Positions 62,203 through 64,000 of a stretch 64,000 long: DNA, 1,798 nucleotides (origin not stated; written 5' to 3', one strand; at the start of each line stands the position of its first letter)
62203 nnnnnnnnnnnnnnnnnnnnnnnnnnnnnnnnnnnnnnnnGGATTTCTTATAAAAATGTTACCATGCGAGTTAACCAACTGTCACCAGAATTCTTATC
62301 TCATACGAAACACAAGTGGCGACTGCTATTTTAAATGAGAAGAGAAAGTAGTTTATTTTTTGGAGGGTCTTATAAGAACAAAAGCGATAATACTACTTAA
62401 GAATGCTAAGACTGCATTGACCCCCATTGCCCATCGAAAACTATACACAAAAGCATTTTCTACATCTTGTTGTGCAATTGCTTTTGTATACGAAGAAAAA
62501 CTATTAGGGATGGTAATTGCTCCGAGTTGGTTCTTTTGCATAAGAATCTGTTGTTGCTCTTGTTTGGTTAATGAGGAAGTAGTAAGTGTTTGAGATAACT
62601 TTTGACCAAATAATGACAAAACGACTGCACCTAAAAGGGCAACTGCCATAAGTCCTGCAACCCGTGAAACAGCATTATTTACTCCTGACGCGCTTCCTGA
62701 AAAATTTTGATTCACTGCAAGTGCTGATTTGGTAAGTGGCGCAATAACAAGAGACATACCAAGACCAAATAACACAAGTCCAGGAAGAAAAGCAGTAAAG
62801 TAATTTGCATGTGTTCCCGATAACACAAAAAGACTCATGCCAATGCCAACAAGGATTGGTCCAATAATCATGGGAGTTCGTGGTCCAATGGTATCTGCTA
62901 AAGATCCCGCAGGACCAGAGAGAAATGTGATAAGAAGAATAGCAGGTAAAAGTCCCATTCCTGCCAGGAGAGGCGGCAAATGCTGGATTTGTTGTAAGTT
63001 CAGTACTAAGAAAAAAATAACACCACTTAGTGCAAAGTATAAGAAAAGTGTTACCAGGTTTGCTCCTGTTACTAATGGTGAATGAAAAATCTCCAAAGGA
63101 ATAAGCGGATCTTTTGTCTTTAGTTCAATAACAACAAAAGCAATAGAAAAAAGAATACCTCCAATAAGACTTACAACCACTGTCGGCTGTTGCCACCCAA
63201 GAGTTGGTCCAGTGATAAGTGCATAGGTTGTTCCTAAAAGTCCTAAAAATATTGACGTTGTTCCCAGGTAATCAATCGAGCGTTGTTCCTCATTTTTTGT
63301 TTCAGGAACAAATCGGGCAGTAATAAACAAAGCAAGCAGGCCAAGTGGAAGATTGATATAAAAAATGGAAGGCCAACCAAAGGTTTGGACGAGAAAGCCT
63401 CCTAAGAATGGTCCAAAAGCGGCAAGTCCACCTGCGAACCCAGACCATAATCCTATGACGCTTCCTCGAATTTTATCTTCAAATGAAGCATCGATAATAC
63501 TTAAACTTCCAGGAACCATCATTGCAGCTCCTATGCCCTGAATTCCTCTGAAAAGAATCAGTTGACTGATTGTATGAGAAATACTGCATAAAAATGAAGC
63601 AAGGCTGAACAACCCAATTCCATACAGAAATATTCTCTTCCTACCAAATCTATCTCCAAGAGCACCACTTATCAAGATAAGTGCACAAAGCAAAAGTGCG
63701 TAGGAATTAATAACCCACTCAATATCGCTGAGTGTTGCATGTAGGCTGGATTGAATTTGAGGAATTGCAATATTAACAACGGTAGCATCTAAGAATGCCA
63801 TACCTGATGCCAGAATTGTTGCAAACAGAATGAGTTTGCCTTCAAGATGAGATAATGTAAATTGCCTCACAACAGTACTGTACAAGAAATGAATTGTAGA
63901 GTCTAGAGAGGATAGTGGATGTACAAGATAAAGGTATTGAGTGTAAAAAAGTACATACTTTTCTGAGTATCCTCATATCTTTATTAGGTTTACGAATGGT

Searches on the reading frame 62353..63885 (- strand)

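Call 22: search_protein_families(library=pfam, proteins=[window:62353-63885:-], max_evalue=0.001)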
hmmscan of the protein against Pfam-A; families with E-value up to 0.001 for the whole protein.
window:62353-63885:- (510 aa): 3 families
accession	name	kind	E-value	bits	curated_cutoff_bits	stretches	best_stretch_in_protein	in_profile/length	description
PF07690.21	MFS_1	-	5.6e-51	173.9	33.4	1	24-414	2-346/347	Major Facilitator Superfamily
PF00083.30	Sugar_tr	-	9.7e-09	35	22.3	1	21-197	14-195/452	Sugar (and other) transporter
PF05977.19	MFS_3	-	5e-07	29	27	1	25-186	17-183/524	Transmembrane secretion effector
